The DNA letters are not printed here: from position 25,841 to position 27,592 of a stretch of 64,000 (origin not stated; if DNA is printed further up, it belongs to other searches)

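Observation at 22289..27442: Four-gene cluster: di-CxxCH PSCyt-like lipoprotein, second CxxCH protein, lipoprotein, Tat-secreted DUF1501-like protein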

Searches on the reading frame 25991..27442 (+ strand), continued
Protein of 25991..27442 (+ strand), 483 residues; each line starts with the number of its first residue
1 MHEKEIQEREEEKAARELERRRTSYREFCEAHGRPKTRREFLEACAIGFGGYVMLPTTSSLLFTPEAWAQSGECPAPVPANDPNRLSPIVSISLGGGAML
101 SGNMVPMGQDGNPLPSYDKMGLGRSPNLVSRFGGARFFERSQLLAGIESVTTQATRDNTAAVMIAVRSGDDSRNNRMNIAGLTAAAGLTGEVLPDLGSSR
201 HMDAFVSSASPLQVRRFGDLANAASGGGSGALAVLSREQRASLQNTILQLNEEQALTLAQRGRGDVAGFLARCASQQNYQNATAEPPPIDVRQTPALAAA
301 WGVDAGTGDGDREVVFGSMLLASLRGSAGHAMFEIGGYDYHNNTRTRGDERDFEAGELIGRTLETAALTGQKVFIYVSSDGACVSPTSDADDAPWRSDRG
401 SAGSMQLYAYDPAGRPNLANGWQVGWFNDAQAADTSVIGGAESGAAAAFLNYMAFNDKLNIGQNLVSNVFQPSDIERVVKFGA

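Call 82: search_protein_families(library=pfam, proteins=[L034:9690-10859:+, L072:10868-12031:+, L072:12022-13131:+, L072:2974-4110:+, L018:10841-11980:-, L035:1913-3808:+, L072:9830-10696:+, L072:14516-15049:-], max_evalue=0.01)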
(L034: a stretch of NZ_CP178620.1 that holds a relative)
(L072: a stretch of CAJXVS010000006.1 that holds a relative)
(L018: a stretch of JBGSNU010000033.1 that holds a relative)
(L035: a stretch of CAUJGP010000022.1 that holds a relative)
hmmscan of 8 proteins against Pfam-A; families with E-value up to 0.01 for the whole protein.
L034:9690-10859:+ (389 aa): 0 families

L072:10868-12031:+ (387 aa): 0 families

L072:12022-13131:+ (369 aa): 1 family
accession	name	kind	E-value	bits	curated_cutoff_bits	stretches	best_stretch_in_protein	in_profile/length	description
PF12895.13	ANAPC3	-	0.00069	20.3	27.2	1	20-89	9-76/82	Anaphase-promoting complex, cyclosome, subunit 3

L072:2974-4110:+ (378 aa): 5 families
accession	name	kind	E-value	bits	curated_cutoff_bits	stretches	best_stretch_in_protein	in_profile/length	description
PF00155.27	Aminotran_1_2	-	1.9e-64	218.6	19.7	1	28-374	3-358/361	Aminotransferase class I and II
PF01053.26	Cys_Met_Meta_PP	-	1.1e-07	31.2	27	1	91-199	72-175/381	Cys/Met metabolism PLP-dependent enzyme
PF01041.23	DegT_DnrJ_EryC1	-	7.1e-07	29.2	19.8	1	89-197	43-145/360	DegT/DnrJ/EryC1/StrS aminotransferase family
PF00266.25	Aminotran_5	-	1.1e-06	28.3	21.5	1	86-200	61-178/371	Aminotransferase class-V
PF01212.27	Beta_elim_lyase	-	0.0023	17.8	27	1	103-197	64-168/288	Beta-eliminating lyase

L018:10841-11980:- (379 aa): 2 families
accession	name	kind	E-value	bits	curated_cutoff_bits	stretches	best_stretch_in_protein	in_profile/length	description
PF02518.31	HATPase_c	-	3.6e-24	85.8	26.4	1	247-353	2-110/111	Histidine kinase-, DNA gyrase B-, and HSP90-like ATPase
PF00512.31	HisKA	-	0.0034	17.8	26.9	0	145-226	8-64/66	His Kinase A (phospho-acceptor) domain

L035:1913-3808:+ (631 aa): 1 family
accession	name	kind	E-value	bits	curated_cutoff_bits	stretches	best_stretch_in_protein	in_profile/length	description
PF14312.12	FG-GAP_2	-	1.7e-20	73.4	23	1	592-623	16-46/49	FG-GAP repeat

L072:9830-10696:+ (288 aa): 1 family
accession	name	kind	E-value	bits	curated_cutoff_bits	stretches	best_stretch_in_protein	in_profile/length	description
PF01252.23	Peptidase_A8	-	7.2e-18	65.6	25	1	14-138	4-141/142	Signal peptidase (SPase) II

L072:14516-15049:- (177 aa): 1 family
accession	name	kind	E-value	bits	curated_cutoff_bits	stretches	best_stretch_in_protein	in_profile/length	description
PF04264.18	YceI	-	9.3e-09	36.2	23.7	1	50-174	21-148/150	YceI-like domain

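Call 84: list_cluster_members(proteins=[P0001, P0034, P0016])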
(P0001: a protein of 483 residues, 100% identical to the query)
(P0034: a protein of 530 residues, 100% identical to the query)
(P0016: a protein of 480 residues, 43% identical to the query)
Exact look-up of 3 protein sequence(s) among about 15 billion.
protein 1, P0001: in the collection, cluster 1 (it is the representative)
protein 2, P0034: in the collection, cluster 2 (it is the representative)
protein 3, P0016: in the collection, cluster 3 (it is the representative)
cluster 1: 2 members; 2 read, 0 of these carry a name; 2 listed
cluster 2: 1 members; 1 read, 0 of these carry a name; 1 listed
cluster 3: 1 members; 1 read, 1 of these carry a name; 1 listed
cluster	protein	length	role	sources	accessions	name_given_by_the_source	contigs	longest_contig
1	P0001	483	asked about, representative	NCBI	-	-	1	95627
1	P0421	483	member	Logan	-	-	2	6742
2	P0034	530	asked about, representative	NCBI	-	-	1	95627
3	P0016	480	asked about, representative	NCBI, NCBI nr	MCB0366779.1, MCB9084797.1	MAG: hypothetical protein H6624_10660 [Bdellovibrionaceae bacterium] | hypothetical protein [Bdellovibrionales bacterium]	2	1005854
